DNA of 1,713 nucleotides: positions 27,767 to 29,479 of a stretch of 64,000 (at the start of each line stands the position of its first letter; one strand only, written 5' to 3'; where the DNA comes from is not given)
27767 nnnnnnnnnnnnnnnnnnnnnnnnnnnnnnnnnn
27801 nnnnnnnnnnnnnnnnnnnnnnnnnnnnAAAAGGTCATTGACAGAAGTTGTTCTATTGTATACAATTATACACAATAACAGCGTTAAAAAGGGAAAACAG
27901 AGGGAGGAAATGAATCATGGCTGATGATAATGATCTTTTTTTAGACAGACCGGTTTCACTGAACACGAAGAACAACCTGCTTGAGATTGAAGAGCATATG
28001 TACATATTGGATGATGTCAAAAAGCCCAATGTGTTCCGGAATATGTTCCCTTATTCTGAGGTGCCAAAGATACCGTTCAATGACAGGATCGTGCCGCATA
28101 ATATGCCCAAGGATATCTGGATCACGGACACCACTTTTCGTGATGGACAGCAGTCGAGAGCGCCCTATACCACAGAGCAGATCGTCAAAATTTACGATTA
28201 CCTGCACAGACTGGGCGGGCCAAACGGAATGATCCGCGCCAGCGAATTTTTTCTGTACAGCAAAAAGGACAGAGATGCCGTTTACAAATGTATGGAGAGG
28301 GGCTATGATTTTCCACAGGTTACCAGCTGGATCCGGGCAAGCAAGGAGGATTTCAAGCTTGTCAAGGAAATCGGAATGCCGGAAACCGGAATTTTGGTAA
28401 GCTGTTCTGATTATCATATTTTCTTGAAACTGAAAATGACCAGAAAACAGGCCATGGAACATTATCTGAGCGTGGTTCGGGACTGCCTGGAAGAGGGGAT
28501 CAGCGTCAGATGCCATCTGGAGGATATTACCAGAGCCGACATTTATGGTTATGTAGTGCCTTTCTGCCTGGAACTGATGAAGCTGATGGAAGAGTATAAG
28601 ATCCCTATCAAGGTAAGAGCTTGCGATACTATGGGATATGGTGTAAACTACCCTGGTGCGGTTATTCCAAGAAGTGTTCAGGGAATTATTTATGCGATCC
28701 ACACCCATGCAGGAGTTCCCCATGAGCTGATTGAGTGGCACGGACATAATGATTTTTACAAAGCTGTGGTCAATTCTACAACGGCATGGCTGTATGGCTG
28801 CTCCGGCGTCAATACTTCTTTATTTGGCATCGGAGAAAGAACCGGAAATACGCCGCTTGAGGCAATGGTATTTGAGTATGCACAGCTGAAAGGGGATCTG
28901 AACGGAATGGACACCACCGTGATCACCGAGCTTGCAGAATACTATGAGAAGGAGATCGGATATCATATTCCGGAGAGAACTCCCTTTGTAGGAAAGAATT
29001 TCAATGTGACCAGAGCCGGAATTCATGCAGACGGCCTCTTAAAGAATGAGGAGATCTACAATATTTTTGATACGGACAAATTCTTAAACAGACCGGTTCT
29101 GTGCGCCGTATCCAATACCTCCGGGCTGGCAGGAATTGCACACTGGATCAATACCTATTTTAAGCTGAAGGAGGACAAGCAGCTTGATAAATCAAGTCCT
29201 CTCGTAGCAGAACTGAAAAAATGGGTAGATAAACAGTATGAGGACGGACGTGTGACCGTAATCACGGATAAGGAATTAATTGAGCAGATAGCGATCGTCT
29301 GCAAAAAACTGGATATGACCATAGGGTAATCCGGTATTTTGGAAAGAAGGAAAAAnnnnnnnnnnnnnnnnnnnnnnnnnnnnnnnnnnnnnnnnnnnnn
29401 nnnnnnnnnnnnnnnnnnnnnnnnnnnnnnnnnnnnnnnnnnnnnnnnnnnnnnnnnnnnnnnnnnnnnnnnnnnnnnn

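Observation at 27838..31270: Putative Re-citrate synthase - GntR - isocitrate dehydrogenase operon with a GntR palindrome over the promoter -10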

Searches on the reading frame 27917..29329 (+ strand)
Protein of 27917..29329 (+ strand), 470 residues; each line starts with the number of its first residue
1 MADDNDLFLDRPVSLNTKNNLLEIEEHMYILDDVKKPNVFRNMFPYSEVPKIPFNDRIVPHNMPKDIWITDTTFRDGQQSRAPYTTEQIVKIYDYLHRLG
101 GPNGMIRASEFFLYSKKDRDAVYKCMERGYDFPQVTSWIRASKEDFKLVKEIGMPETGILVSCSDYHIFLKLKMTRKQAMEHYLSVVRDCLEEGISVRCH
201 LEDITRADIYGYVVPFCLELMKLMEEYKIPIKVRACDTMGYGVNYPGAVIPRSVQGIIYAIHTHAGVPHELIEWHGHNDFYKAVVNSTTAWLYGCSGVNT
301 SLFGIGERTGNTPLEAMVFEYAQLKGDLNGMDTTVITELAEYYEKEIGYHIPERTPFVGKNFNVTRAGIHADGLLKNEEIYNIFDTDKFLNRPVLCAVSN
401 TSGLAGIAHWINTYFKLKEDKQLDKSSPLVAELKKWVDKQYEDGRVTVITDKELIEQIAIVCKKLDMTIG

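Call 5: search_protein_families(library=pfam, proteins=[window:27917-29329:+])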
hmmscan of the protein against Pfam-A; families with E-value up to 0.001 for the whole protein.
window:27917-29329:+ (470 aa): 3 families
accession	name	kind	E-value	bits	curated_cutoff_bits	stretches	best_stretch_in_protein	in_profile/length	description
PF00682.25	HMGL-like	-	1.9e-33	116.4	29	1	68-340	3-257/260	HMGL-like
PF22617.1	HCS_D2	-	0.00022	22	27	1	358-436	2-77/82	Homocitrate synthase post-HMGL domain-like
PF04055.27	Radical_SAM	-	0.00093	19.8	29.5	0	83-197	27-143/166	Radical SAM superfamily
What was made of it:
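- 27917..29329 (+): Re-citrate synthase, C. kluyveri type, 470 aa. PF00682 (call 5).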

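Call 6: search_protein_families(library=ncbifam, proteins=[window:27917-29329:+])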
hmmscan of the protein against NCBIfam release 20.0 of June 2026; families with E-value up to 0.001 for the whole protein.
window:27917-29329:+ (470 aa): 20 families
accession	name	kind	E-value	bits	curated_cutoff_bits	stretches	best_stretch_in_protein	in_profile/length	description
TIGR02660.1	nifV_homocitr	equivalog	8.4e-43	147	462.9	1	67-433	2-348/365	homocitrate synthase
TIGR02090.1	LEU1_arch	subfamily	1.3e-40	139.7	484.75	1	68-437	2-348/363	isopropylmalate/citramalate/homocitrate synthases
NF002085.0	PRK00915.1-2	subfamily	3.4e-40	138.3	517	1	61-446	8-372/504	2-isopropylmalate synthase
NF041069.1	IPMS_Sufob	equivalog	5.4e-35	121.4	600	1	68-426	2-342/371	isopropylmalate synthase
NF002086.0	PRK00915.1-3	equivalog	1.4e-34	119.5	532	1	63-440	3-369/516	2-isopropylmalate synthase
TIGR02146.1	LysS_fung_arch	equivalog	1.3e-33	116.7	413.55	1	69-411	1-323/344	homocitrate synthase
TIGR00973.1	leuA_bact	equivalog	1.9e-29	102.5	598.7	1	67-441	2-365/494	2-isopropylmalate synthase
NF002087.0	PRK00915.1-4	equivalog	7.4e-29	100.6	729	1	65-449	5-382/516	2-isopropylmalate synthase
NF002088.0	PRK00915.1-5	equivalog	1.1e-24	86.9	697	1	66-388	3-317/514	2-isopropylmalate synthase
NF002084.0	PRK00915.1-1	equivalog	2e-23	82.7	748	1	65-425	3-355/523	2-isopropylmalate synthase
NF042433.1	CitmalDyn_Leptosp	equivalog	7.5e-23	80.9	950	1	67-407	8-338/514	(R)-citramalate synthase CimA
TIGR00977.1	citramal_synth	equivalog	3.1e-17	62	450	1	247-439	178-368/526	citramalate synthase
NF042434.1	IPMS_Lepto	equivalog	9.2e-17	61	500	1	271-379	203-310/374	2-isopropylmalate synthase LeuA2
NF006049.0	PRK08195.1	subfamily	9.8e-13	47.8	229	1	244-347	169-270/344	4-hyroxy-2-oxovalerate/4-hydroxy-2-oxopentanoic acid aldolase,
NF002991.1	PRK03739.1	subfamily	1.4e-11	43.8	455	1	272-379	237-343/550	2-isopropylmalate synthase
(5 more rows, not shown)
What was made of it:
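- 27917..29329 (+): Below the cut-off of every NifV, LeuA and CimA model (call 6).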

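Call 10: find_homologous_proteins(query=window:27917-29329:+, max_evalue=1e-20)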
Query window:27917-29329:+ (470 aa): 8000 proteins with E <= 1e-20 among 8000 candidates; the best 120 are listed.
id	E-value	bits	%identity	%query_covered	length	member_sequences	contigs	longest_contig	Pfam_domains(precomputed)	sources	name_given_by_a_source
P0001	0.0e+0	1112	79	90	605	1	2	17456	PF22617.2,PF00682.26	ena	-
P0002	0.0e+0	1083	81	88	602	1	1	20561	PF00682.26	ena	-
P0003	0.0e+0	1059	97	100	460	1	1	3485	PF00682.26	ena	-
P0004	0.0e+0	1043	95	99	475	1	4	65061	PF00682.26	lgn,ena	-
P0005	0.0e+0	1043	95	99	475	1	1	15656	PF00682.26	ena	-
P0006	0.0e+0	1042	94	99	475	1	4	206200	PF00682.26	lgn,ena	-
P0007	0.0e+0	1041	94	99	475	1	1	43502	PF00682.26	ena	-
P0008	0.0e+0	1041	94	99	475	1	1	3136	PF00682.26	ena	-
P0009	0.0e+0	1040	94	99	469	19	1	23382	PF00682.26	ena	-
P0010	0.0e+0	1037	93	99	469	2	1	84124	PF00682.26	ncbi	-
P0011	0.0e+0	1033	94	99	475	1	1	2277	PF00682.26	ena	-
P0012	0.0e+0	1020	91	100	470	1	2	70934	PF00682.26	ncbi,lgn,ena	-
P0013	0.0e+0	1019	91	99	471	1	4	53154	PF22617.2,PF00682.26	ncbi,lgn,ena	-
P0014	0.0e+0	1017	91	100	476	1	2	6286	PF00682.26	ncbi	-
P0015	0.0e+0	1014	91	99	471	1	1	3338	PF22617.2,PF00682.26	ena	-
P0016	9.6e-296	999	89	100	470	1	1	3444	PF22617.2,PF00682.26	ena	-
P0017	8.2e-295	996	90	99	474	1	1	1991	PF00682.26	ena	-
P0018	1.1e-294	995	89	99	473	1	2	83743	PF00682.26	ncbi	-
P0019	1.9e-292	988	89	98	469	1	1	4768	PF00682.26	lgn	-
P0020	1.5e-291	985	89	98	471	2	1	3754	PF00682.26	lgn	-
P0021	2.0e-291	985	88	99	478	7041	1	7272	PF22617.2,PF00682.26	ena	-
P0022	2.3e-291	985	88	100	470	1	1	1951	PF22617.2,PF00682.26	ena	-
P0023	2.6e-291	984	87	100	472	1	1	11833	PF22617.2,PF00682.26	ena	-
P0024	1.0e-290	982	88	99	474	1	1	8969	PF00682.26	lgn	-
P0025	3.1e-290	981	88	99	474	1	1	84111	PF00682.26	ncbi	-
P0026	4.6e-290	980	87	100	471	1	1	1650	PF22617.2,PF00682.26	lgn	-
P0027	1.5e-289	979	89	99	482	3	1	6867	PF00682.26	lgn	-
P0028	3.0e-289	978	87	100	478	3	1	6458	PF00682.26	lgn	-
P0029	5.0e-289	977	87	100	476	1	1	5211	PF00682.26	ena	-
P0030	8.5e-289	976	88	99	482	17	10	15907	PF00682.26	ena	-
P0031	8.8e-289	976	88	98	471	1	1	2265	PF00682.26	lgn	-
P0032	9.1e-289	976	88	98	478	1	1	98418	PF00682.26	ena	-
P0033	9.2e-289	976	88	99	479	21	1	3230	PF00682.26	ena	-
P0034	1.2e-288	976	87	99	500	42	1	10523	PF00682.26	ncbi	-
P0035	2.3e-288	975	87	100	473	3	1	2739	PF00682.26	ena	-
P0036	2.5e-288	975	88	99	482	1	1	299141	PF22617.2,PF00682.26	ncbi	-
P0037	2.8e-288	974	87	99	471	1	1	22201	PF00682.26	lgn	-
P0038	3.4e-288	974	87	99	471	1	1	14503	PF00682.26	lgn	-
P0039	4.3e-288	974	88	100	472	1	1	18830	PF00682.26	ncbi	-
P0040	4.6e-288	974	88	98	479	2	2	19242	PF00682.26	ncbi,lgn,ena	-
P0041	5.2e-288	973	88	99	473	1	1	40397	PF00682.26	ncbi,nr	ncbi:MAG: 2-isopropylmalate synthase [Lachnospiraceae bacterium]|nr:2-isopropylmalate synthase [Lach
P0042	6.5e-288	973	88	98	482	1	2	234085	PF22617.2,PF00682.26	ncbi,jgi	jgi:isopropylmalate/homocitrate/citramalate synthase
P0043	6.5e-288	973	88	98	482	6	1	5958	PF22617.2,PF00682.26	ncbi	-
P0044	7.1e-288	973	87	99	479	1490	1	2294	PF00682.26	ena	-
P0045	7.1e-288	973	86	99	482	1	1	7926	PF00682.26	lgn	-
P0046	8.5e-288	973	89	97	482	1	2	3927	PF00682.26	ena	-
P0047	9.4e-288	973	87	99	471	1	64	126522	PF00682.26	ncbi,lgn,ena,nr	ncbi:MAG: 2-isopropylmalate synthase [Lachnospiraceae bacterium]|nr:2-isopropylmalate synthase [Lach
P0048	9.6e-288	973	88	99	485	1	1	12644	PF00682.26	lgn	-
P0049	9.8e-288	973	88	99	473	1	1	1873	PF00682.26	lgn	-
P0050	9.9e-288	973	87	99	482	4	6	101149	PF00682.26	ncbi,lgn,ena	-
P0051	1.2e-287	972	87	99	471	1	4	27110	PF00682.26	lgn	-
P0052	1.4e-287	972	88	99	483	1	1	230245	PF00682.26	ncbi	-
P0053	1.6e-287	972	88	99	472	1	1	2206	PF00682.26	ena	-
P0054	1.6e-287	972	87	99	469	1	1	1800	PF00682.26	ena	-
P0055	1.8e-287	972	87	100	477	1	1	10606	PF00682.26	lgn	-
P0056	2.6e-287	971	86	99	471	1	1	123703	PF00682.26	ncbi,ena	-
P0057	2.8e-287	971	87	100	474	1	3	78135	PF22617.2,PF00682.26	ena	-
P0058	3.1e-287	971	87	99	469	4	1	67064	PF00682.26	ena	-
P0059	3.5e-287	971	86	99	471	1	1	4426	PF00682.26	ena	-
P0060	3.9e-287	971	87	100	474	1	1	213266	PF22617.2,PF00682.26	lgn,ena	-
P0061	3.9e-287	971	88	99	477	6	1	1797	PF00682.26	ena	-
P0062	9.1e-287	969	88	99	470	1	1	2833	PF00682.26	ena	-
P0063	9.3e-287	969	87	100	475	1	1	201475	PF00682.26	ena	-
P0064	9.7e-287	969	87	99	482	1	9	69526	PF00682.26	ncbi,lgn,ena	-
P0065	1.2e-286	969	87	100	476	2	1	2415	PF22617.2,PF00682.26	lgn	-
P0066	1.3e-286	969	87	99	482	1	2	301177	PF00682.26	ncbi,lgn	-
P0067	1.3e-286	969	87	99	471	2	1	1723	PF00682.26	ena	-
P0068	1.5e-286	969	87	98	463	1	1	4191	PF00682.26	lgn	-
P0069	1.8e-286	968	86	99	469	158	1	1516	PF00682.26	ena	-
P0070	2.0e-286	968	87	100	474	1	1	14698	PF22617.2,PF00682.26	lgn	-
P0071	2.0e-286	968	86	100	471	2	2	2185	PF00682.26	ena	-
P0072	2.0e-286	968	89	96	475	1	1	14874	PF00682.26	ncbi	-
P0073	2.5e-286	968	85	99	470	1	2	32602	PF00682.26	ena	-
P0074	3.0e-286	968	88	99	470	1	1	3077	PF00682.26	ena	-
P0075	3.2e-286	968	87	100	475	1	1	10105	PF00682.26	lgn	-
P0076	3.4e-286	967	87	100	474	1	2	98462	PF00682.26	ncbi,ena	-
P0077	3.7e-286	967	87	100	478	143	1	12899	PF00682.26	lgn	-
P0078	4.3e-286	967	87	100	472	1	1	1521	PF00682.26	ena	-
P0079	4.4e-286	967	87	100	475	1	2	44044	PF00682.26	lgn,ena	-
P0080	4.4e-286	967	86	99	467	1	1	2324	PF00682.26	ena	-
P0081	4.6e-286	967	87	99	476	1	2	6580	PF00682.26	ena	-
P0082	6.1e-286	967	87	100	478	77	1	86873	PF22617.2,PF00682.26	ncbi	-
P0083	6.3e-286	967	87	98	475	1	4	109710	PF00682.26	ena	-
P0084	6.4e-286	967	87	100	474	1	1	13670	PF00682.26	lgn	-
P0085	1.1e-285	966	86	100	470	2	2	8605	PF00682.26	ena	-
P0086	1.1e-285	966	86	100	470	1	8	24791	PF00682.26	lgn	-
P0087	1.1e-285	966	88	99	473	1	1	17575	PF00682.26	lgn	-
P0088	1.2e-285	966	86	100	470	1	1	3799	PF00682.26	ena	-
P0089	1.2e-285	966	87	100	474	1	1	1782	PF00682.26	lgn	-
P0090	1.3e-285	966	87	99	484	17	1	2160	PF00682.26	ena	-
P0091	1.4e-285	965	87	99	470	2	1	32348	PF22617.2,PF00682.26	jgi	-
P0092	1.4e-285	965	87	98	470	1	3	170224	PF00682.26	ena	-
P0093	1.5e-285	965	87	100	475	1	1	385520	PF00682.26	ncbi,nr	ncbi:MAG: 2-isopropylmalate synthase [Lachnospiraceae bacterium]|nr:2-isopropylmalate synthase [Lach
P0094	1.5e-285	965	87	100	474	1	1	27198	PF00682.26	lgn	-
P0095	1.5e-285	965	86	100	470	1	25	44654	PF00682.26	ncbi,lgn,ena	-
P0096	1.5e-285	965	87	100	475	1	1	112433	PF00682.26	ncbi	-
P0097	2.2e-285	965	85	100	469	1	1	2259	PF00682.26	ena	-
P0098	2.6e-285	965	86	99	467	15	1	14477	PF00682.26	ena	-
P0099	2.7e-285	964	88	98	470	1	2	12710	PF00682.26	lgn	-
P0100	2.7e-285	964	86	99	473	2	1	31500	PF00682.26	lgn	-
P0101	2.9e-285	964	86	99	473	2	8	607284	PF22617.2,PF00682.26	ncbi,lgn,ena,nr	ncbi:2-isopropylmalate synthase [bacterium 1XD8-76]|nr:2-isopropylmalate synthase [bacterium 1XD8-76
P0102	3.6e-285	964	87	99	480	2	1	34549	PF00682.26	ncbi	-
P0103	4.4e-285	964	87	99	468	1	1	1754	PF22617.2,PF00682.26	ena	-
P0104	5.4e-285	963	87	100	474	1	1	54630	PF00682.26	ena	-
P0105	6.1e-285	963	87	100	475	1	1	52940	PF00682.26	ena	-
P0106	6.1e-285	963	88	98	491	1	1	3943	PF00682.26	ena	-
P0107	6.9e-285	963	86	99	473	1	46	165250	PF22617.2,PF00682.26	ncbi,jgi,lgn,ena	-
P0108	7.4e-285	963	86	99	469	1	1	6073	PF00682.26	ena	-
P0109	7.4e-285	963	86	98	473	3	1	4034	PF00682.26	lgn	-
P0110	8.3e-285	963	86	99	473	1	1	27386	PF22617.2,PF00682.26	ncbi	-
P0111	8.8e-285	963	86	99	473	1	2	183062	PF22617.2,PF00682.26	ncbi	-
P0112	9.4e-285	963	86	100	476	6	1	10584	PF00682.26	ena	-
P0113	1.0e-284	963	86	100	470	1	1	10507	PF00682.26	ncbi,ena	-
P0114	1.0e-284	963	86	99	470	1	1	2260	PF22617.2,PF00682.26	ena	-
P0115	1.1e-284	962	85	99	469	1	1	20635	PF00682.26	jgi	-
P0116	1.3e-284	962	85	99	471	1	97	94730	PF22617.2,PF00682.26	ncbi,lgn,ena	-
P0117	1.3e-284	962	87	99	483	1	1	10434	PF00682.26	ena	-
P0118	1.8e-284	962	85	99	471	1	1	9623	PF22617.2,PF00682.26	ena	-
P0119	2.1e-284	962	86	99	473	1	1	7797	PF22617.2,PF00682.26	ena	-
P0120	2.1e-284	962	86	100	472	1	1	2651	PF00682.26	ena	-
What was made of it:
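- Sources name close homologues '2-isopropylmalate synthase' (call 10).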

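Call 12: find_related_loci(query=window:27917-29329:+, collection=genome_contigs, flank=8000)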
Query window:27917-29329:+ (470 aa) in genome_contigs; peptide patterns used: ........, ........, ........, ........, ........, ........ (x = any residue, [..] = any of these).
600 stretches matched a pattern (row limit reached: there are more); 594 encode a relative of the query (tblastn E <= 1e-3); the best 80 are kept; 80 distinct loci.
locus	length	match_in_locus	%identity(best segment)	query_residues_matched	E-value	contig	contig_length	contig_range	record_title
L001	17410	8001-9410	94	1-470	0e+0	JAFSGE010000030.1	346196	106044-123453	MAG: Lachnospiraceae bacterium isolate RGIG3113 Goat_Rectum-6__c342131, whole genome shotgun sequence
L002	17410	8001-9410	93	1-470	0e+0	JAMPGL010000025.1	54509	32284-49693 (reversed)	MAG: Lachnospiraceae bacterium isolate NALB_7863_6 Scaffold_#25__SCF_025___54509_bp, whole genome shotgun sequence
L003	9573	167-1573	93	1-469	0e+0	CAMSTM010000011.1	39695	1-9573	MAG TPA_asm: uncultured Lachnospiraceae bacterium isolate SRR12358624_bin.22_metawrap_v1.3_MAG genome assembly, contig:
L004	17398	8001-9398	93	1-466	0e+0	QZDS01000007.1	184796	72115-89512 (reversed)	Bacterium 1xD8-48 strain 1xD8-48 Scaffold7_1, whole genome shotgun sequence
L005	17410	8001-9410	91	1-470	0e+0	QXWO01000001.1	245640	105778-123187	Lachnospiraceae bacterium strain 1XD21-87 Scaffold1_1, whole genome shotgun sequence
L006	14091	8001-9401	91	3-469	0e+0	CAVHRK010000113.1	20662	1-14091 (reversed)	Anaerobutyricum sp. isolate H07651-L1_cleanbin_000002 genome assembly, contig: Spades_H07651-L1_contig_338, whole genome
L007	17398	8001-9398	90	3-468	0e+0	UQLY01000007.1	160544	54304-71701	uncultured Lachnospiraceae bacterium isolate UMGS413 genome assembly, contig: NODE_45_length_160544_cov_16.189103, whole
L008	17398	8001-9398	89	4-469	0e+0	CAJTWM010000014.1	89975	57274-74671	MAG TPA_asm: uncultured Lachnospiraceae bacterium isolate MGBC114950 genome assembly, contig: MGBC114950.14, whole genom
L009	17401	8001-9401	89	4-470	0e+0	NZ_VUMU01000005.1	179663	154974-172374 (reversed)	Waltera intestinalis strain WCA3-601-WT-6H seq5, whole genome shotgun sequence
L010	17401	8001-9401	88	4-470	0e+0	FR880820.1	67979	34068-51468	Clostridium sp. CAG:510 genomic scaffold, scf56, whole genome shotgun sequence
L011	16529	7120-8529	87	1-470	0e+0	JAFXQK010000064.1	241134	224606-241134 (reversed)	MAG: Lachnospiraceae bacterium isolate RGIG6651 Sheep_Rumen-1__c1065563, whole genome shotgun sequence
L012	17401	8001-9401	88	4-470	0e+0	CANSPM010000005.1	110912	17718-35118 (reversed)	MAG TPA_asm: uncultured Lachnospiraceae bacterium isolate SRR15730548_bin.31_metawrap_v1.3_MAG genome assembly, contig:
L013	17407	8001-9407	88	1-469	0e+0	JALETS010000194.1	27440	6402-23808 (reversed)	MAG: Lachnospiraceae bacterium isolate SUG327 k141_4581194, whole genome shotgun sequence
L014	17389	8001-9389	89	5-467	0e+0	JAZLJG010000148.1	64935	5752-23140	MAG: Lachnospiraceae bacterium isolate T1900044967_TA20190029.MAGScoT_cleanbin_000029 SGB_4005_k141_1219224, whole genom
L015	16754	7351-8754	87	3-470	0e+0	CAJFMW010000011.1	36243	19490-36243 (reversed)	uncultured Eisenbergiella sp. isolate Chicken_7_mag_62 genome assembly, contig: MAGpy_11413_7_idba_bin_62_fascaffold_160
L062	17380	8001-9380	80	10-469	0e+0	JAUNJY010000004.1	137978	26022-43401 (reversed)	MAG: bacterium isolate S2R_St_11 NODE_24_length_137978_cov_16.082611, whole genome shotgun sequence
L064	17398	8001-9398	79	4-469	0e+0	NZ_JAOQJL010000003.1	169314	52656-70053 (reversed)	Blautia ammoniilytica strain Sanger_23 .13470_2_81.3, whole genome shotgun sequence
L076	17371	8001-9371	81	10-466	0e+0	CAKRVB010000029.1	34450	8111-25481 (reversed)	MAG: uncultured Marvinbryantia sp. isolate REFINED_METABAT215_TOP10_CONTIGS_1500_ASSEMBLY_K77_MERGED__Hadza_MoBio_hadza-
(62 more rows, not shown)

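Call 31: search_protein_families(library=pfam, proteins=[L062:9476-10639:+, L076:11355-13277:-, L064:10670-12607:-], max_evalue=0.00001)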
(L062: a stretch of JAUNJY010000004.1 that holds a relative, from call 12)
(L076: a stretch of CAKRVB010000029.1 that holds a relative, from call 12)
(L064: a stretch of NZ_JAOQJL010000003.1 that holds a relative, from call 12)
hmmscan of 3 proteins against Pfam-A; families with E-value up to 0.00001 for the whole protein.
L062:9476-10639:+ (387 aa): 1 family
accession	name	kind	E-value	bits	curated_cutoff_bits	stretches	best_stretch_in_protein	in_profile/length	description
PF00180.25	Iso_dh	-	4.1e-67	227.3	27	1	44-354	2-321/348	Isocitrate/isopropylmalate dehydrogenase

L076:11355-13277:- (640 aa): 10 families
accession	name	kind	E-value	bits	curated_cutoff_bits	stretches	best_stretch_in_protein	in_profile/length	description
PF00005.33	ABC_tran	-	2.9e-53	180.6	25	2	18-190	1-137/137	ABC transporter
PF12848.13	ABC_tran_Xtn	-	9.6e-24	83.7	25.9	1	229-313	1-83/85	ABC transporter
PF16326.10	ABC_tran_CTD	-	8.8e-14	51.9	32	1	575-639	3-67/69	ABC transporter C-terminal domain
PF02463.25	SMC_N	-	9.6e-12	45.2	40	1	27-228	23-208/220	RecF/RecN/SMC N terminal domain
PF13555.12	AAA_29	-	2.4e-09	37.2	27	0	21-50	15-44/61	P-loop containing region of AAA domain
PF13304.12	AAA_21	-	3.3e-09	37.7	27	0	31-48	2-19/304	AAA domain, putative AbiEii toxin, Type IV TA system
PF13604.12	AAA_30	-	1.9e-06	28.2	27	0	356-382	21-47/191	AAA domain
PF13401.12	AAA_22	-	3.4e-06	27.9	27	0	31-66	8-36/130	AAA domain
PF00931.28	NB-ARC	-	5.9e-06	26.2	23.5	0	355-441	20-112/248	NB-ARC domain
PF13191.12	AAA_16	-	6.6e-06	27.2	32.6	0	345-415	15-85/167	AAA ATPase domain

L064:10670-12607:- (645 aa): 13 families
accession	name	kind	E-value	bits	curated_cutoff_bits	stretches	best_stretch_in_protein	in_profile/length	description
PF00005.33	ABC_tran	-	1.2e-52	178.6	25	2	29-200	2-137/137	ABC transporter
PF12848.13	ABC_tran_Xtn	-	1.5e-19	70.3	25.9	1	239-323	1-83/85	ABC transporter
PF16326.10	ABC_tran_CTD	-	1.5e-14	54.4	32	1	581-645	4-68/69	ABC transporter C-terminal domain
PF13304.12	AAA_21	-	6.6e-14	53.1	27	0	367-392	3-40/304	AAA domain, putative AbiEii toxin, Type IV TA system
PF02463.25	SMC_N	-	3.3e-10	40.2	40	1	38-239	24-209/220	RecF/RecN/SMC N terminal domain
PF13555.12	AAA_29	-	1.5e-08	34.7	27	0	353-385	12-44/61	P-loop containing region of AAA domain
PF13401.12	AAA_22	-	6.6e-08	33.4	27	0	41-88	8-33/130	AAA domain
PF13191.12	AAA_16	-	6.5e-07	30.4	32.6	0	43-81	29-68/167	AAA ATPase domain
PF02367.23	TsaE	-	8.2e-07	29.5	26.6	0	35-65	18-48/128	Threonylcarbamoyl adenosine biosynthesis protein TsaE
PF00931.28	NB-ARC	-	1.9e-06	27.8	23.5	0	365-448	20-109/248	NB-ARC domain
PF00004.35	AAA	-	3.2e-06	28.1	21.2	0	43-70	3-30/131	ATPase family associated with various cellular activities (AAA)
PF13604.12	AAA_30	-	4.1e-06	27.1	27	0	366-392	21-47/191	AAA domain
PF00910.28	RNA_helicase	-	5e-06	27.4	21.5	0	43-117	3-79/105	RNA helicase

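Call 37: search_solved_structures(query=window:27917-29329:+, max_evalue=0.00001)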
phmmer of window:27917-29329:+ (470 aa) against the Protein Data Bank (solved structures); distinct sequences matched with E-value up to 0.00001: 12.
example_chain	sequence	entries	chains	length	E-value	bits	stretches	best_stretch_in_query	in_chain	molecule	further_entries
6ktq_A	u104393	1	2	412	4.9e-23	84.8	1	63-389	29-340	Homocitrate synthase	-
3rmj_A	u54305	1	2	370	4.3e-22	81.7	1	67-387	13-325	2-isopropylmalate synthase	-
3ble_A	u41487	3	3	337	6.6e-22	81.1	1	67-378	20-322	Citramalate synthase from Leptospira interrogans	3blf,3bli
6e1j_A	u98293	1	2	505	1.6e-21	79.8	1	58-386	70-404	2-isopropylmalate synthase, A genome specific 1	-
3eeg_A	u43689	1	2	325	8.1e-19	70.9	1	63-386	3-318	2-isopropylmalate synthase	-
3ivs_A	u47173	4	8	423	1.9e-15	59.7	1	67-393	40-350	Homocitrate synthase, mitochondrial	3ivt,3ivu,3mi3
4ov4_A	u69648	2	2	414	2.2e-14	56.2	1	61-377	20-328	2-isopropylmalate synthase | isopropylmalate synthase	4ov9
3a9i_A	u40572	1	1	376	8.9e-13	50.9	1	70-403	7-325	Homocitrate synthase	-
2ztj_A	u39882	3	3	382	9.4e-13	50.9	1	71-403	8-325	Homocitrate synthase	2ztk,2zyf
3ewb_X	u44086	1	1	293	2.6e-09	39.5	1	65-335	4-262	2-isopropylmalate synthase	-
4lrs_A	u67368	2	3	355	3.2e-06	29.3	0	234-332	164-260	4-hydroxy-2-oxovalerate aldolase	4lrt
1nvm_A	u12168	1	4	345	3.3e-06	29.3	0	183-341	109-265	4-hydroxy-2-oxovalerate aldolase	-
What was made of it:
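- The best PDB hits are homocitrate and isopropylmalate synthases (call 37).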
